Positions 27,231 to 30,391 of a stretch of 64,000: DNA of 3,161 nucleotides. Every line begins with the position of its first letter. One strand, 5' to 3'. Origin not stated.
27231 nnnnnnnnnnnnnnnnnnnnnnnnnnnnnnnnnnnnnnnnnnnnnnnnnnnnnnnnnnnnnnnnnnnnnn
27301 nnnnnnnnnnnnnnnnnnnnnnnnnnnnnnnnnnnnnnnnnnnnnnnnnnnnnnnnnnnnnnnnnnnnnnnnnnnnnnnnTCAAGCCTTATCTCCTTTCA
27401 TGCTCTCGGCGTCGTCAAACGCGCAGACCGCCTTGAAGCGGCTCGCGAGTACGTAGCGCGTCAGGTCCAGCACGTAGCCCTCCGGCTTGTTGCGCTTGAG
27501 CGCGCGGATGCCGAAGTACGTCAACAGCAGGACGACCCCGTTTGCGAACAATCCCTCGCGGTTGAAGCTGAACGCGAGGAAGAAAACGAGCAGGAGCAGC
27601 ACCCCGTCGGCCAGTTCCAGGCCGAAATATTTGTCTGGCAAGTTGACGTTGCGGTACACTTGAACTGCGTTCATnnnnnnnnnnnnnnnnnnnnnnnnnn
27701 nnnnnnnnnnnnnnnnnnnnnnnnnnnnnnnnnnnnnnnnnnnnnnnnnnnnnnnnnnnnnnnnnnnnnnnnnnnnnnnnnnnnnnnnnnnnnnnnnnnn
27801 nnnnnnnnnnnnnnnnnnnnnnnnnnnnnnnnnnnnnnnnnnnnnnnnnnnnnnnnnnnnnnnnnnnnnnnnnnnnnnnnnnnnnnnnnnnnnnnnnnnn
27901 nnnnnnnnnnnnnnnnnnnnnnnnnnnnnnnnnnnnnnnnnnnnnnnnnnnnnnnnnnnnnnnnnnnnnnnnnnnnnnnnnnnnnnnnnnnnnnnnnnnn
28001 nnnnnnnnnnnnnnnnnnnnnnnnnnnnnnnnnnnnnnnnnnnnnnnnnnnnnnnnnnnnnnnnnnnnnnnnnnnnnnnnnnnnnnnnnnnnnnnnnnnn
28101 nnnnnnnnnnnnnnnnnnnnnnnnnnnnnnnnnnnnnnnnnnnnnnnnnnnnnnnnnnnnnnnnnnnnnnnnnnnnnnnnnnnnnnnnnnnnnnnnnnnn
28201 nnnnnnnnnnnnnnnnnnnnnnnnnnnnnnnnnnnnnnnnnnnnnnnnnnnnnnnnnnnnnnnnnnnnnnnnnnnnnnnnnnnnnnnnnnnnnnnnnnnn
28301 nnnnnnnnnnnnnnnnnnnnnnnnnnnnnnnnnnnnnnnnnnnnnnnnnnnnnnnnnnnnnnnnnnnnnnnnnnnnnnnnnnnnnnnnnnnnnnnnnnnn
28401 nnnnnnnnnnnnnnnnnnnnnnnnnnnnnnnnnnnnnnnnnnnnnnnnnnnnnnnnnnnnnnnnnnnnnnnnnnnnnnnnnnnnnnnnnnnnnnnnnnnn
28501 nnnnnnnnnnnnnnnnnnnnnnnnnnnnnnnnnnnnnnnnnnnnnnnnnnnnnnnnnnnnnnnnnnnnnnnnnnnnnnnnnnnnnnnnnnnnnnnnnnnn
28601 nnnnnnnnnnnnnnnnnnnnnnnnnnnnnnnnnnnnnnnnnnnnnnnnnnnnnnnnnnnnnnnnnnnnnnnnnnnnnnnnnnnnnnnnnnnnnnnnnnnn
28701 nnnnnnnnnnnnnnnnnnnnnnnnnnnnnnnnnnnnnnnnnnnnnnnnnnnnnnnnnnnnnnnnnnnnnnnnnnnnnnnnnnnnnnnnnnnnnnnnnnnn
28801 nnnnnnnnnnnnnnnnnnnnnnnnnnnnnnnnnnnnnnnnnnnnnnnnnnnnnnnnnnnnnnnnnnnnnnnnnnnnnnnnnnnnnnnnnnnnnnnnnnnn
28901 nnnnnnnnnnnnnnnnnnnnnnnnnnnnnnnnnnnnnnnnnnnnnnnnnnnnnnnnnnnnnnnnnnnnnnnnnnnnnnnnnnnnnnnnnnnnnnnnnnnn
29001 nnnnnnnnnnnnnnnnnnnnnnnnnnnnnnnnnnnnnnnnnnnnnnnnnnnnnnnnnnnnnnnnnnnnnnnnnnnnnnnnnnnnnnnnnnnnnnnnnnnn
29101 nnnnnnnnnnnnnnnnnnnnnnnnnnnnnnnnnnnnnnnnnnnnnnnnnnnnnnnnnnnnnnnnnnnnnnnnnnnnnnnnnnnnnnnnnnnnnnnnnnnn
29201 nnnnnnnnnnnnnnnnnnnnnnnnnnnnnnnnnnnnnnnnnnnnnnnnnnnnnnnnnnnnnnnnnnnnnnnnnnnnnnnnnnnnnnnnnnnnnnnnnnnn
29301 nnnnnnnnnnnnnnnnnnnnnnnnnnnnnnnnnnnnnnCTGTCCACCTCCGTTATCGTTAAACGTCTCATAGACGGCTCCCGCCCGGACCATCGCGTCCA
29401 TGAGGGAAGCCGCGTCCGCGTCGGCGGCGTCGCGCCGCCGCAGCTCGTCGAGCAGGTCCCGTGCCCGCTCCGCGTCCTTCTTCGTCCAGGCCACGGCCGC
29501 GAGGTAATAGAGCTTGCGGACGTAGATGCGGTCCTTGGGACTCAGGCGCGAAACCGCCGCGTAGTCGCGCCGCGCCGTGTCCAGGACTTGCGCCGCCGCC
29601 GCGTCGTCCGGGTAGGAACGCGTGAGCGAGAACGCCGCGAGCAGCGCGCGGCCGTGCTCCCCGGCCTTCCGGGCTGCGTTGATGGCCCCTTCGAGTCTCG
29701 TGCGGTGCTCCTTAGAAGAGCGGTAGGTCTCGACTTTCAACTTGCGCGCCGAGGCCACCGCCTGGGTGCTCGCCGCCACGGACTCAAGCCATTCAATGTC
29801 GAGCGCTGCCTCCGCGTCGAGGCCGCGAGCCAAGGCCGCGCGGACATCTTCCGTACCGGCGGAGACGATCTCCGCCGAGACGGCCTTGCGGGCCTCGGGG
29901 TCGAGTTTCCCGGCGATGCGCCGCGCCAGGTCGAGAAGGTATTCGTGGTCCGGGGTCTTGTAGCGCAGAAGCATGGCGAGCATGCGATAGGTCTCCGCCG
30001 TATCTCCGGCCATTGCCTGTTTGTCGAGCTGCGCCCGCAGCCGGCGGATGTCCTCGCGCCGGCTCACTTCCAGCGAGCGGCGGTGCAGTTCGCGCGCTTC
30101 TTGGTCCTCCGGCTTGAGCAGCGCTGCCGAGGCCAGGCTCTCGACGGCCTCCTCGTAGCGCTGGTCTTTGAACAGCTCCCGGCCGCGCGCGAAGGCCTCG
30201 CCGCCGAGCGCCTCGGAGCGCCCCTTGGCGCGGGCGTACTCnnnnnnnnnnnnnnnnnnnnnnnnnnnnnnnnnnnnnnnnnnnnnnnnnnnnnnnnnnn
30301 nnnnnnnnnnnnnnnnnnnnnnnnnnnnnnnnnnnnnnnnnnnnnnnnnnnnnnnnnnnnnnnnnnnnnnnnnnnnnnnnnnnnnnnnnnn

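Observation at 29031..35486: T9SS-like barrel and passenger translationally coupled inside a conjugation operon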

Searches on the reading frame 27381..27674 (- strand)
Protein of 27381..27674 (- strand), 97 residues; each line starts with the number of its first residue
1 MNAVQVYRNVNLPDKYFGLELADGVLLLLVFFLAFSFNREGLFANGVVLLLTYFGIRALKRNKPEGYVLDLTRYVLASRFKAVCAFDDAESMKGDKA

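Call 6: search_protein_families(library=pfam, proteins=[window:27381-27674:-], max_evalue=0.01)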
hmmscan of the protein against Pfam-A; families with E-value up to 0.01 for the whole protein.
window:27381-27674:- (97 aa): 1 family
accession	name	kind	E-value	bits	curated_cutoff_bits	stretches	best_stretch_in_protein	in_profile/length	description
PF07178.16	TraL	-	0.0099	16.6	24.4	0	6-80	3-75/90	TraL protein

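Call 7: search_protein_families(library=ncbifam, proteins=[window:27381-27674:-], max_evalue=0.01)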
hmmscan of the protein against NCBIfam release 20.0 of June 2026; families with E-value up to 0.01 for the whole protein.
window:27381-27674:- (97 aa): 2 families
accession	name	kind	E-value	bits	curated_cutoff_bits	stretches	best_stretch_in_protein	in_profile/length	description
TIGR02762.1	TraL_TIGR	equivalog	0.0014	19.2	30.95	1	5-82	4-81/95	type IV conjugative transfer system protein TraL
TIGR03750.1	conj_TIGR03750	hypoth_equivalog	0.0022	17.9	70.75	1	24-80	38-94/111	TIGR03750 family conjugal transfer protein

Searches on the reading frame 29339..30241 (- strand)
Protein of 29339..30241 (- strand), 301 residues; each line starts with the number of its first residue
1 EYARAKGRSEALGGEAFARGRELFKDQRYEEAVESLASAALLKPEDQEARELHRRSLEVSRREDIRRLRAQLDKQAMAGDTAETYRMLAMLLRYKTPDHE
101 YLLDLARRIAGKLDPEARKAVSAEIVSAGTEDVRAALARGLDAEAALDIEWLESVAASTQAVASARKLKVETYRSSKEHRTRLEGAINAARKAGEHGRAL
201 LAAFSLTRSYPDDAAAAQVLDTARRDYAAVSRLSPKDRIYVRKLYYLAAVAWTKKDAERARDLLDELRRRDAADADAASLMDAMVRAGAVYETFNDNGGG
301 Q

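Call 96: search_solved_structures(query=A8, max_evalue=1)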
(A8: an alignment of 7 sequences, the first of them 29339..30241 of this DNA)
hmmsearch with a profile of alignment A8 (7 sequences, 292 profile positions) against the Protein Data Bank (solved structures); distinct sequences matched with E-value up to 1: 72 (the best 60 are shown).
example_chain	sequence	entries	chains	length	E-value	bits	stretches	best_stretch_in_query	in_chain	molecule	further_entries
9qhb_A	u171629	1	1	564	7.1e-31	111.2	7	17-57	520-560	Engineered tetratricopeptide repeat protein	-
8bu0_A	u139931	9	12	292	1.5e-23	87.2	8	17-57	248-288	Consensus tetratricopeptide repeat protein | Crystal structure of an 8-repeat consensus TPR superhelix with Zinc. | Monomer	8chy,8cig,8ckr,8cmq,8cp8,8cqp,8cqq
9qhc_A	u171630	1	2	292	2.5e-18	70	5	17-57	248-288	Engineered tetratricopeptide repeat protein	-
2fo7_A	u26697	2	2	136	4.9e-12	49.4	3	17-49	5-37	SYNTHETIC CONSENSUS TPR PROTEIN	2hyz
1na0_A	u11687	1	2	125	6.2e-12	49.1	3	18-57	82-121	designed protein CTPR3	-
8ch0_A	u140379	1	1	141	6.5e-12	49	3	17-49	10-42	Consensus tetratricopeptide repeat protein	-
9gzg_A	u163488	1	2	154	6.8e-12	48.9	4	20-57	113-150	Engineered CTPR protein with glutamic acids for conductivity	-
2wqh_A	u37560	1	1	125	8.3e-10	42.1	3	18-57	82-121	CTPR3Y3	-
5hrz_A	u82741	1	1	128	3.4e-09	40.1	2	18-62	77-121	TPR domain protein 1na0C3_3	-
6vl6_A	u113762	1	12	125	1e-08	38.5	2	17-58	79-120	T33_dn2A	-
1na3_A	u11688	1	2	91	1.2e-08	38.2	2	18-57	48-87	designed protein CTPR2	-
7obi_A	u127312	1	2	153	1.4e-08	38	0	24-53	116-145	CTPR-rv4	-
3kd7_A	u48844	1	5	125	1.8e-08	37.7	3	16-57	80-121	CTPR390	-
8ump_A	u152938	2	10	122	2e-08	37.5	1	17-61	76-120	T33-ml35-redesigned-TPR-domain-fold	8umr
6v8e_A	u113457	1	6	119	2.4e-08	37.3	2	17-57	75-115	Designed protein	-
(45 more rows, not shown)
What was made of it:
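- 29336..31216 (-): Barrel-TPR protein (626 aa): signal peptide, PorV/PorQ-family beta-barrel of about 14 strands (about 25-310) and a TPR-like alpha-solenoid (about 325-611), presumably periplasmic. The helical-domain profile matches consensus TPR at E 7e-31 (call 96).
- On TPR repeat proteins: The profile of the C-terminal domain matches consensus TPR proteins at E 7e-31, best stretch at profile positions 17-57 (call 96).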
